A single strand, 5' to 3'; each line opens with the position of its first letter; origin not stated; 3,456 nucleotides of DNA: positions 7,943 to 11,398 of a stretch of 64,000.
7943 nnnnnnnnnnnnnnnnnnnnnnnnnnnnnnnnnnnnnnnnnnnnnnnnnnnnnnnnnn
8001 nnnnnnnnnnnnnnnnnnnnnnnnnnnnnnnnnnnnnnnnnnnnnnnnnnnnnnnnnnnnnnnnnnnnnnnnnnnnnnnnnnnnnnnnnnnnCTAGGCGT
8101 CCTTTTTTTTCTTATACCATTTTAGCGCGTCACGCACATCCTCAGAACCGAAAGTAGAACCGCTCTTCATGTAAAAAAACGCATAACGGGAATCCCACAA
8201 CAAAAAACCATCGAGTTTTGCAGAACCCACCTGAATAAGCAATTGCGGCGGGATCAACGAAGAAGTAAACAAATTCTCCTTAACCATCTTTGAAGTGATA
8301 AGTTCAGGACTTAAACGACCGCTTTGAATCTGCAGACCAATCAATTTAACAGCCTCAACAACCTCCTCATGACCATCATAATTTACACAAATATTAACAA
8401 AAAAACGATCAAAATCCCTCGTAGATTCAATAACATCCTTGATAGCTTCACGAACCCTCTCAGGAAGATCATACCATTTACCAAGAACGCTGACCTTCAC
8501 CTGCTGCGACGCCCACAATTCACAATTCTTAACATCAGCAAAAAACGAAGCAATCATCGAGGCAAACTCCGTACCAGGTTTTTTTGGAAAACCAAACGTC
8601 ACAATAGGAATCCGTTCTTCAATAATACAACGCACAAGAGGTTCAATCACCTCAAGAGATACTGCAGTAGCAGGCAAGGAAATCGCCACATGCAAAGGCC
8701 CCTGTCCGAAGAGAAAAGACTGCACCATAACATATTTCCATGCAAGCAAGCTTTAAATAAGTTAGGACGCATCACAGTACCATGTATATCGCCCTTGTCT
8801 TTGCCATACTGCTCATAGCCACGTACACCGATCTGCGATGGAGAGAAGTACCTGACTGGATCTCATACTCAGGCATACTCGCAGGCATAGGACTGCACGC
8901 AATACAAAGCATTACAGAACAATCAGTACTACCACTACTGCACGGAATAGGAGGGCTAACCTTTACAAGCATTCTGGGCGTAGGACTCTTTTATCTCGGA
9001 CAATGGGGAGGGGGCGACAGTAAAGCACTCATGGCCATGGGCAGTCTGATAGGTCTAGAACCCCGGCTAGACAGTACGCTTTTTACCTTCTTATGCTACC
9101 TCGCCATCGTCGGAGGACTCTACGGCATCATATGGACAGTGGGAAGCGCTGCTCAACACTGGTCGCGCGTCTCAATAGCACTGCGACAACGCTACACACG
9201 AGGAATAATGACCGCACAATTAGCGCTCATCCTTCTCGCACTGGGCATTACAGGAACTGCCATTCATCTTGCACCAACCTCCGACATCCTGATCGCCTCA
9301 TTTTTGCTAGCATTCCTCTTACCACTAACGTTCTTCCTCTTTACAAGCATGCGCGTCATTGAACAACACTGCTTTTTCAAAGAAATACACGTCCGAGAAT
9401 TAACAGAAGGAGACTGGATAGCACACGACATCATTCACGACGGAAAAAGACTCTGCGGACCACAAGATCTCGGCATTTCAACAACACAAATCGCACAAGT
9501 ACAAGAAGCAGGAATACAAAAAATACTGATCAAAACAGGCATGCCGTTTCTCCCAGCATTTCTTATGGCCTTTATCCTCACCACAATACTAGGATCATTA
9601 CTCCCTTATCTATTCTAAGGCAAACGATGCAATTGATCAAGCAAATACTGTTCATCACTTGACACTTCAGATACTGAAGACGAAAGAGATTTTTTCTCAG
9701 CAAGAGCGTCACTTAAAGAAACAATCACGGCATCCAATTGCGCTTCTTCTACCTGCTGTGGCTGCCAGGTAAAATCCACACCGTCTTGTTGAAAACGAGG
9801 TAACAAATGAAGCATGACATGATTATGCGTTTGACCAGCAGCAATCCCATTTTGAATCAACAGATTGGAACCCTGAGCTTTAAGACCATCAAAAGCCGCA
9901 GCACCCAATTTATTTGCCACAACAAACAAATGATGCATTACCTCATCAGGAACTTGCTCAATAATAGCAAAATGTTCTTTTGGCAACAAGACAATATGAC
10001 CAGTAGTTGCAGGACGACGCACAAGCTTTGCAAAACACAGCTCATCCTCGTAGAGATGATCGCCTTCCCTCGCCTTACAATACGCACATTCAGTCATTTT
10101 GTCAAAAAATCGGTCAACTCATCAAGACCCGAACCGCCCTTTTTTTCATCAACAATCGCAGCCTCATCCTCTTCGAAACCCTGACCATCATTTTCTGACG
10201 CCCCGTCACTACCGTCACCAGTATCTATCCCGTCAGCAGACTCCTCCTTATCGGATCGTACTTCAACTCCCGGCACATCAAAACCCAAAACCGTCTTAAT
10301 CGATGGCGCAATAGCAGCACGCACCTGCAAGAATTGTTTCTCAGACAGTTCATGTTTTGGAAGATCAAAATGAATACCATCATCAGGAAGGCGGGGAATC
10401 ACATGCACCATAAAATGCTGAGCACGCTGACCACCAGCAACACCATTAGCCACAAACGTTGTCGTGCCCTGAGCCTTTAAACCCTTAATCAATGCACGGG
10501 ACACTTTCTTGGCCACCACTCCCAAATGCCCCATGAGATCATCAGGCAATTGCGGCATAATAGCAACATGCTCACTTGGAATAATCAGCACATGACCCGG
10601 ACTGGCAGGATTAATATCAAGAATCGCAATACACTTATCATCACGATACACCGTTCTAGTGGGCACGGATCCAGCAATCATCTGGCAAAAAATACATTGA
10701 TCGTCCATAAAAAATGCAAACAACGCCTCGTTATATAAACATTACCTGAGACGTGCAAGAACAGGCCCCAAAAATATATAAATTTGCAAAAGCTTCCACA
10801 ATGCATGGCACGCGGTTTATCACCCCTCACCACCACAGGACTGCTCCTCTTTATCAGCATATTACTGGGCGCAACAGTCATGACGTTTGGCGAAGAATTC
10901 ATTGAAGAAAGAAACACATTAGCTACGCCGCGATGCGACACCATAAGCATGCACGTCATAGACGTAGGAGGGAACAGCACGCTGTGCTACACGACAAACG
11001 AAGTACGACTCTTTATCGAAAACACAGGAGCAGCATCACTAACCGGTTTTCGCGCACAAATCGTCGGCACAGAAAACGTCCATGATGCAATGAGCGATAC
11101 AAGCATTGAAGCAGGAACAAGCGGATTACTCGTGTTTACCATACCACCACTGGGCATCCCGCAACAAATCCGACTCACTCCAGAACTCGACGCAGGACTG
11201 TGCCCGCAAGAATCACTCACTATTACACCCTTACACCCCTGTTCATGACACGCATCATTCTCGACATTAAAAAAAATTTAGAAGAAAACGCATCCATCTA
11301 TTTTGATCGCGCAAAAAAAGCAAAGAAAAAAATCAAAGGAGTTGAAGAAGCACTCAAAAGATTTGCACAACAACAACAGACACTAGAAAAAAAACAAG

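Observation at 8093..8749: Catalytically degenerate UppS-fold paralog alongside a canonical cis-prenyltransferase (32091-32783)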

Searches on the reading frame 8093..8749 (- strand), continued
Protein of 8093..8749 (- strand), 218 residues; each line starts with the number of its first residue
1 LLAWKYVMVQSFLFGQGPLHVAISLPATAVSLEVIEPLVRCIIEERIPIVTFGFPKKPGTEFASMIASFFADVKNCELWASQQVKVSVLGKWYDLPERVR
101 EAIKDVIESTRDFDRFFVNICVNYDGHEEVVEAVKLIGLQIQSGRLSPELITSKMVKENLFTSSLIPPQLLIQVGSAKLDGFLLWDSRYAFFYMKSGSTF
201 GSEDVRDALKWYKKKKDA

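Call 59: find_homologous_proteins(query=P0313, max_evalue=1e-30)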
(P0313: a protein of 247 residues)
Query P0313 (247 aa): 3984 proteins with E <= 1e-30 among 5008 candidates; the best 120 are listed.
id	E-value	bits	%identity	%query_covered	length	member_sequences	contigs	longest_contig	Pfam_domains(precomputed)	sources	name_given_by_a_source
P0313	4.2e-158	542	100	100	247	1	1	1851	PF01255.25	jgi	jgi:tritrans,polycis-undecaprenyl-diphosphate synthase [geranylgeranyl-diphosphate specific]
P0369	8.0e-98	345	60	100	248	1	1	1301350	PF01255.25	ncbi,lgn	-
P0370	8.9e-82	292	57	100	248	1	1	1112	PF01255.25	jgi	jgi:undecaprenyl diphosphate synthase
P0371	4.7e-79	283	54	94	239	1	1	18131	PF01255.25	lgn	-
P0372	5.3e-78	280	51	100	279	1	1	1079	PF01255.25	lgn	-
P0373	8.0e-78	279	55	98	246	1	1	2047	PF01255.25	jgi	jgi:tritrans,polycis-undecaprenyl-diphosphate synthase [geranylgeranyl-diphosphate specific]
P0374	6.1e-72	260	50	99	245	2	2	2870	PF01255.25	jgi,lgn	jgi:tritrans,polycis-undecaprenyl-diphosphate synthase [geranylgeranyl-diphosphate specific]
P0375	8.2e-70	253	49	98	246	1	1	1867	PF01255.25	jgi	-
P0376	8.0e-68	247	49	99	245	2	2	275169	PF01255.25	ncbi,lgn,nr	ncbi:MAG: polyprenyl diphosphate synthase [Candidatus Parvarchaeota archaeon]|nr:polyprenyl diphosph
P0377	7.8e-66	240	48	97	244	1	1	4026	PF01255.25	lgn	-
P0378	9.6e-62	227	48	95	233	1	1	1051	PF01255.25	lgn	-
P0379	8.5e-61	224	46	96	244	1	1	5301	PF01255.25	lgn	-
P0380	1.1e-59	220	47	95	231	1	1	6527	PF01255.25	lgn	-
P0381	2.0e-59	219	43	99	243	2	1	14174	PF01255.25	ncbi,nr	ncbi:MAG: di-trans,poly-cis-decaprenylcistransferase [Nanoarchaeota archaeon]|nr:di-trans,poly-cis-d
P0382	3.0e-59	219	46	95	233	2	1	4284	PF01255.25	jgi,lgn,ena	-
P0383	9.6e-59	217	45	94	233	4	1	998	PF01255.25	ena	-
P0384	1.8e-58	216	44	94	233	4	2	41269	PF01255.25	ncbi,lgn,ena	-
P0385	2.1e-58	216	45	94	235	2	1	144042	PF01255.25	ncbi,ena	-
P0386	3.4e-58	215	47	94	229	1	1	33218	PF01255.25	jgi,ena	-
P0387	3.9e-58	215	44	94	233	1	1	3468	PF01255.25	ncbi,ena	-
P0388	4.1e-58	215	44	95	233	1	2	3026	PF01255.25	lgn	-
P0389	4.9e-58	215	47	95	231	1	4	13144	PF01255.25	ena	-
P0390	5.1e-58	214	45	94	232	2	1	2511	PF01255.25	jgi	jgi:tritrans,polycis-undecaprenyl-diphosphate synthase [geranylgeranyl-diphosphate specific]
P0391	6.6e-58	214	45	95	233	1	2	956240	PF01255.25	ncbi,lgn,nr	ncbi:MAG: polyprenyl diphosphate synthase [Candidatus Nanoarchaeia archaeon]|nr:polyprenyl diphospha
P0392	3.2e-57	212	41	99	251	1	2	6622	PF01255.25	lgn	-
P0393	1.3e-56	210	45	96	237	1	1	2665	PF01255.25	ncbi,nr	ncbi:MAG: di-trans,poly-cis-decaprenylcistransferase [Nanoarchaeota archaeon]|nr:di-trans,poly-cis-d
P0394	1.5e-56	210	45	96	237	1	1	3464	PF01255.25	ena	-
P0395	4.0e-56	208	44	94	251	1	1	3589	PF01255.25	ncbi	-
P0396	1.0e-55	207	44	95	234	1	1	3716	PF01255.25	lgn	-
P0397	1.1e-55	207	45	96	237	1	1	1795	PF01255.25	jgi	-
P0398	1.9e-55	206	42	97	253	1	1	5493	PF01255.25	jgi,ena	-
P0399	2.0e-55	206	40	99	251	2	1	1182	PF01255.25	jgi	-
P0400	6.0e-55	204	46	94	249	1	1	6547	PF01255.25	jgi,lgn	jgi:undecaprenyl diphosphate synthase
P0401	6.3e-55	204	45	95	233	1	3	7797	PF01255.25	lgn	-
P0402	7.1e-55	204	46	95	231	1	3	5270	PF01255.25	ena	-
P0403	8.2e-55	204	44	96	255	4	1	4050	PF01255.25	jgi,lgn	-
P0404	9.4e-55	204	43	96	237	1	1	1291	PF01255.25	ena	-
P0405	1.3e-54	203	46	94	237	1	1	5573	PF01255.25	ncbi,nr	ncbi:di-trans,poly-cis-decaprenylcistransferase [Candidatus Woesearchaeota archaeon]|nr:di-trans,pol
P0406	1.3e-54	203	47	95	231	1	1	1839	PF01255.25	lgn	-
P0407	1.5e-54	203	45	95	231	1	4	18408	PF01255.25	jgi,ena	-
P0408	1.6e-54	203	43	97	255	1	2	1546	PF01255.25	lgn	-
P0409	1.6e-54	203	44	97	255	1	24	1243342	PF01255.25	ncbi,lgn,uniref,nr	ncbi:Undecaprenyl pyrophosphate synthetase [Methanothermus fervidus DSM 2088]|uniref:Tritrans,polyci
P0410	2.0e-54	203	42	90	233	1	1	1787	PF01255.25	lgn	-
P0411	2.2e-54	203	44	95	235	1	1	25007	PF01255.25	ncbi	-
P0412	3.4e-54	202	42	95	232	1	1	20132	PF01255.25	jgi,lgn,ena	-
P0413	5.2e-54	201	44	95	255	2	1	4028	PF01255.25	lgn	-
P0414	7.5e-54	201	44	97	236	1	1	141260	PF01255.25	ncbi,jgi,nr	ncbi:MAG: di-trans,poly-cis-decaprenylcistransferase [DPANN group archaeon]|nr:di-trans,poly-cis-dec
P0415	1.3e-53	200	43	94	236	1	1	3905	PF01255.25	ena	-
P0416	3.6e-53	199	42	98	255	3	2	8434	PF01255.25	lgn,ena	-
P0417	4.8e-53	198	44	94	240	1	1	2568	PF01255.25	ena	-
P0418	5.5e-53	198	45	95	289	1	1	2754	PF01255.25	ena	-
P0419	5.6e-53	198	41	95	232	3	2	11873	PF01255.25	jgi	-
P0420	5.8e-53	198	45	97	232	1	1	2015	PF01255.25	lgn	-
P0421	6.7e-53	198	44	95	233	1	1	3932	PF01255.25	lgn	-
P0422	7.9e-53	198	42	95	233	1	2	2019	PF01255.25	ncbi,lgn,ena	-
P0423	8.3e-53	197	41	94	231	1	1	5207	PF01255.25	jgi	jgi:tritrans,polycis-undecaprenyl-diphosphate synthase [geranylgeranyl-diphosphate specific]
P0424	9.5e-53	197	44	95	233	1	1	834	PF01255.25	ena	-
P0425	9.7e-53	197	44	94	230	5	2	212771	PF01255.25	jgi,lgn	-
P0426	1.0e-52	197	40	99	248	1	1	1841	PF01255.25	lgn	-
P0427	1.2e-52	197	43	97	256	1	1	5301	PF01255.25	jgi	-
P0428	1.2e-52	197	47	91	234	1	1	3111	PF01255.25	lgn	-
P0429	1.5e-52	197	41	98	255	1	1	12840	PF01255.25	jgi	jgi:tritrans,polycis-undecaprenyl-diphosphate synthase [geranylgeranyl-diphosphate specific]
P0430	1.5e-52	197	42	98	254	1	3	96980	PF01255.25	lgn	-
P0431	2.0e-52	196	42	95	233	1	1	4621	PF01255.25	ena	-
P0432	2.6e-52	196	43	98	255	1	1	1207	PF01255.25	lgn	-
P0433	2.7e-52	196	41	94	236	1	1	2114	PF01255.25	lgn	-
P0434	3.1e-52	196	41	96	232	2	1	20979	PF01255.25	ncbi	ncbi:MAG: polyprenyl diphosphate synthase [archaeon]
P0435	3.3e-52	195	43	97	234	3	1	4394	PF01255.25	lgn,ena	-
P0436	3.4e-52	195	44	94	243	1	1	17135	PF01255.25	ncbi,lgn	ncbi:MAG: polyprenyl diphosphate synthase [Nanoarchaeota archaeon]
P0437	3.6e-52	195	44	94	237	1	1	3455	PF01255.25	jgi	-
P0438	3.7e-52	195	43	94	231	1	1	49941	PF01255.25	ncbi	-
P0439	3.8e-52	195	39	98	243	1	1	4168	PF01255.25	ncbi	-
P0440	3.9e-52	195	43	95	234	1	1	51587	PF01255.25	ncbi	-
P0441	6.2e-52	195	40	95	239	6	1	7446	PF01255.25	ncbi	-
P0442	9.6e-52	194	40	95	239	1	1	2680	PF01255.25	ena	-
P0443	1.2e-51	194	39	98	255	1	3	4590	PF01255.25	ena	-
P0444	1.4e-51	193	44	98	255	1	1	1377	PF01255.25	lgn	-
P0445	1.5e-51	193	56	65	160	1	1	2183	PF01255.25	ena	-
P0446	1.5e-51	193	41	96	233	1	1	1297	PF01255.25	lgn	-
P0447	1.7e-51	193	40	98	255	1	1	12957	PF01255.25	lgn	-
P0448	1.7e-51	193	40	94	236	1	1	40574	PF01255.25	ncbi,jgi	-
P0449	1.7e-51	193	41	97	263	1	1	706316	PF01255.25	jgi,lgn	jgi:tritrans,polycis-undecaprenyl-diphosphate synthase [geranylgeranyl-diphosphate specific]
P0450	1.9e-51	193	40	98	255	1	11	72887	PF01255.25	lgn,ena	-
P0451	2.1e-51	193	42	98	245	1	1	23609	PF01255.25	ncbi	ncbi:MAG: polyprenyl diphosphate synthase [Candidatus Aenigmatarchaeota archaeon]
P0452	2.2e-51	193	40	98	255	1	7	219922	PF01255.25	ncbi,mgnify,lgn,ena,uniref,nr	ncbi:polyprenyl diphosphate synthase [uncultured Methanosphaera sp.]|mgnify:FL=1|uniref:polyprenyl d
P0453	2.2e-51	193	39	98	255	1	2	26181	PF01255.25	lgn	-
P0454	2.4e-51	193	41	94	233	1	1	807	PF01255.25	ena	-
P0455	2.4e-51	193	41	94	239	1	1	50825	PF01255.25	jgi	jgi:undecaprenyl diphosphate synthase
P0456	2.5e-51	193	39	98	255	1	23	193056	PF01255.25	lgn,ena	-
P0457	2.7e-51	193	41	94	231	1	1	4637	PF01255.25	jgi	-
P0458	2.8e-51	192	40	95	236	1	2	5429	PF01255.25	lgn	-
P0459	2.8e-51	192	44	95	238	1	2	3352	PF01255.25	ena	-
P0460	2.9e-51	192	43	98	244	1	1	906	PF01255.25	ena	-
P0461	2.9e-51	192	42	95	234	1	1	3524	PF01255.25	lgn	-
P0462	2.9e-51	192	39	98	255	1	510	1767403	PF01255.25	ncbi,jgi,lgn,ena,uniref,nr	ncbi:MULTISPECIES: polyprenyl diphosphate synthase [Methanosphaera]|jgi:tritrans,polycis-undecapreny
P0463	2.9e-51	192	39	98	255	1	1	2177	PF01255.25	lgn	-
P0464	3.0e-51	192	39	98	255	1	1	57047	PF01255.25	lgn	-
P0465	3.0e-51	192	40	100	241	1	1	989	PF01255.25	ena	-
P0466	3.1e-51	192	39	98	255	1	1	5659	PF01255.25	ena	-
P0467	3.1e-51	192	39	98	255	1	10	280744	PF01255.25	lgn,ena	-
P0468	3.4e-51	192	42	94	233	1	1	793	PF01255.25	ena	-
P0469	3.5e-51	192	39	98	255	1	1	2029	PF01255.25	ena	-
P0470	3.5e-51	192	46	94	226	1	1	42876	PF01255.25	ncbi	-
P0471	3.6e-51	192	39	98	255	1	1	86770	PF01255.25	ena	-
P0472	3.6e-51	192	43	99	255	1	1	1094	PF01255.25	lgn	-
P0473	3.6e-51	192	39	98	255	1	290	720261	PF01255.25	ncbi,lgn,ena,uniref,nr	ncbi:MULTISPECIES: polyprenyl diphosphate synthase [Methanosphaera]|uniref:polyprenyl diphosphate sy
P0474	3.8e-51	192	39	98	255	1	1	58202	PF01255.25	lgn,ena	-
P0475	4.1e-51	192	41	99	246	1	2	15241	PF01255.25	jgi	jgi:undecaprenyl diphosphate synthase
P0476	4.4e-51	192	39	98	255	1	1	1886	PF01255.25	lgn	-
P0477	4.7e-51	192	43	98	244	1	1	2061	PF01255.25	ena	-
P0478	4.7e-51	192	39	98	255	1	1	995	PF01255.25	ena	-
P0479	4.8e-51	192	42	94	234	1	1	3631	PF01255.25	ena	-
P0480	4.8e-51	192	43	98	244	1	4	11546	PF01255.25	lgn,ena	-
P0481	6.0e-51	191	43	98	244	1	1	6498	PF01255.25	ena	-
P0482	6.0e-51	191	43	95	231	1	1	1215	PF01255.25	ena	-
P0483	6.1e-51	191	39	98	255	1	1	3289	PF01255.25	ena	-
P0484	6.2e-51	191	43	98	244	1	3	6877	PF01255.25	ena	-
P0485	6.2e-51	191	39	98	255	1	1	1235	PF01255.25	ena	-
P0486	6.5e-51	191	39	98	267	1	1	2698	PF01255.25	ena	-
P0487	6.8e-51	191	39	98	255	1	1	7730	PF01255.25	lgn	-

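Call 60: find_encoding_contigs(protein=P0369, flank=10000, max_places=2)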
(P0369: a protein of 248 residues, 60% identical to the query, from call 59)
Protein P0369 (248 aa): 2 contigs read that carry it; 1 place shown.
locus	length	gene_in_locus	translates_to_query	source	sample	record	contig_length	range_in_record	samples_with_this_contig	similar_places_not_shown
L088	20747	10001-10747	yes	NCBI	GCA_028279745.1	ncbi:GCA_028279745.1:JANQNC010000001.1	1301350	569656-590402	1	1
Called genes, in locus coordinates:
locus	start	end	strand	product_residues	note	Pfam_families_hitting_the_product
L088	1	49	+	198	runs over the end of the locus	PF00149:Metallophos, PF12850:Metallophos_2, PF14582:Metallophos_3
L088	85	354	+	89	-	-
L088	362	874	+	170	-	-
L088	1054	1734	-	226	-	PF00300:His_Phos_1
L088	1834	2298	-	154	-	-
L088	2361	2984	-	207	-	PF00702:Hydrolase, PF12710:HAD (weak), PF13419:HAD_2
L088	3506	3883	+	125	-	PF12675:DUF3795 (faint)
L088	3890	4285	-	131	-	-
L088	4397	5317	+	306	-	PF13091:PLDc_2, PF07894:SACK1 (faint), PF13091:PLDc_2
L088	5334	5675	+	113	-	PF02643:DUF192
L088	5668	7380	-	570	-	-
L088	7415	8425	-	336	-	-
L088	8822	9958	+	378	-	PF01490:Aa_trans, PF03222:Trp_Tyr_perm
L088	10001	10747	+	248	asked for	PF01255:Prenyltransf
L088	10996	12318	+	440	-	-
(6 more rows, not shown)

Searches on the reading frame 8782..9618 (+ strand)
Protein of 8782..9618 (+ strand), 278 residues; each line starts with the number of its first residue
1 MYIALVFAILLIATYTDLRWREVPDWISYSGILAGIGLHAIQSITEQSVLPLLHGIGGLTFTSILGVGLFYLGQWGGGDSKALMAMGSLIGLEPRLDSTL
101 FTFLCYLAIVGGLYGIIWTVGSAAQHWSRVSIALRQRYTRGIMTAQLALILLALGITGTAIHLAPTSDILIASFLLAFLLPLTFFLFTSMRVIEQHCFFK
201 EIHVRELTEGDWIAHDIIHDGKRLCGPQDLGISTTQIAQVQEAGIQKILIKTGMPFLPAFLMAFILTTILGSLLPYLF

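Call 23: search_protein_families(library=pfam, proteins=[window:8782-9618:+], max_evalue=0.01)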
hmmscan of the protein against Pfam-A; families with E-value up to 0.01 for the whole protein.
window:8782-9618:+ (278 aa): 1 family
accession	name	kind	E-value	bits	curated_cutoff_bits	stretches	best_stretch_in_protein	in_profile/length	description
PF01478.23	Peptidase_A24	-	2.9e-12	47.4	26.5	1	5-109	2-102/104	Type IV leader peptidase family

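Call 67: search_solved_structures(query=window:8782-9618:+, max_evalue=1, show_alignments=1)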
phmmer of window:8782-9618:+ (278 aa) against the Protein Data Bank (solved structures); distinct sequences matched with E-value up to 1: 1.
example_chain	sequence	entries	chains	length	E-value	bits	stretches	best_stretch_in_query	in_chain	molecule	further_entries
3s0x_A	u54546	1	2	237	2.5e-05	27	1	10-104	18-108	Peptidase A24B, FlaK domain protein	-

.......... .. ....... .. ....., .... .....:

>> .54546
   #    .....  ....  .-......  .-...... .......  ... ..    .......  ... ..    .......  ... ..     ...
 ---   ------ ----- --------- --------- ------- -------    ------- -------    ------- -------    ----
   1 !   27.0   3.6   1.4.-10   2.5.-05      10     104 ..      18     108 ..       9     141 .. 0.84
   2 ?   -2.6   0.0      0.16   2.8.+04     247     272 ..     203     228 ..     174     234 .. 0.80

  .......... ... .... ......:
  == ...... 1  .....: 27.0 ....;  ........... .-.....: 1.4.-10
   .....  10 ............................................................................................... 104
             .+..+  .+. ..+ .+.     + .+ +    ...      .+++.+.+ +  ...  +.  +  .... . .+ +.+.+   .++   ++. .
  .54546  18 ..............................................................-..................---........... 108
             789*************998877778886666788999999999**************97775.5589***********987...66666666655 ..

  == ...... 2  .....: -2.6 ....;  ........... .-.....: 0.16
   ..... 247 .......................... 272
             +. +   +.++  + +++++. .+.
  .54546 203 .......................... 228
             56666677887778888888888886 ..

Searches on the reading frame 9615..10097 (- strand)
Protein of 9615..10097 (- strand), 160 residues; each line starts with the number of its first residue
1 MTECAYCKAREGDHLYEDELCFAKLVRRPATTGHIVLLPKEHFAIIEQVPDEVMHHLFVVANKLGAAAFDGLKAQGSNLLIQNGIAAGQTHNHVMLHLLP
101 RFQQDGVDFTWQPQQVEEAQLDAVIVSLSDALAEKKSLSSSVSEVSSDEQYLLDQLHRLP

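Call 23: search_protein_families(library=pfam, proteins=[window:9615-10097:-], max_evalue=0.01)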
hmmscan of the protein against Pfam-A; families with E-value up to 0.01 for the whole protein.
window:9615-10097:- (160 aa): 1 family
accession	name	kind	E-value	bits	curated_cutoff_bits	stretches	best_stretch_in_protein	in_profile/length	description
PF01230.28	HIT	-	5.2e-17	62.7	21.5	1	13-103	7-97/98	HIT domain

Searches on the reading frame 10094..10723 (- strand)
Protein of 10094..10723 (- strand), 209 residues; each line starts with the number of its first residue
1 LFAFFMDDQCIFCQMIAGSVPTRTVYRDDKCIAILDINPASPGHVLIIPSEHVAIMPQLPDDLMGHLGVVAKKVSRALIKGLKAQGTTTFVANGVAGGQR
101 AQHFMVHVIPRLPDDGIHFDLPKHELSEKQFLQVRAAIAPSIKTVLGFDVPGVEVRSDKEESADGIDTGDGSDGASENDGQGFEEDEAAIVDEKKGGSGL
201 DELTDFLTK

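Call 23: search_protein_families(library=pfam, proteins=[window:10094-10723:-], max_evalue=0.01)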
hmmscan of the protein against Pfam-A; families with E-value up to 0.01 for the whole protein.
window:10094-10723:- (209 aa): 3 families
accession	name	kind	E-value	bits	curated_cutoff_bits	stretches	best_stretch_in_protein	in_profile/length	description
PF01230.28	HIT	-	3.3e-21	76.2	21.5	1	20-111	4-95/98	HIT domain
PF11969.13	DcpS_C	-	6.2e-13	49.7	24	1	9-109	1-100/114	Scavenger mRNA decapping enzyme C-term binding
PF04677.20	CwfJ_C_1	-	0.00013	22.3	21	1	9-110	13-108/122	Protein similar to CwfJ C-terminus 1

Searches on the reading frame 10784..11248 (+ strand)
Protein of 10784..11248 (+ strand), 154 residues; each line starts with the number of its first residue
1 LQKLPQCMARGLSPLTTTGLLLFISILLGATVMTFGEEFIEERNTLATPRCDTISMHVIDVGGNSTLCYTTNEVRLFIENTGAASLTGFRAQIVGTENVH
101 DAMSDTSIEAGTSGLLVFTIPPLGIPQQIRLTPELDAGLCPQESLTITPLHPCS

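Call 23: search_protein_families(library=pfam, proteins=[window:10784-11248:+], max_evalue=0.01)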
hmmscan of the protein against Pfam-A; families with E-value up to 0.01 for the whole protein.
window:10784-11248:+ (154 aa): 0 families
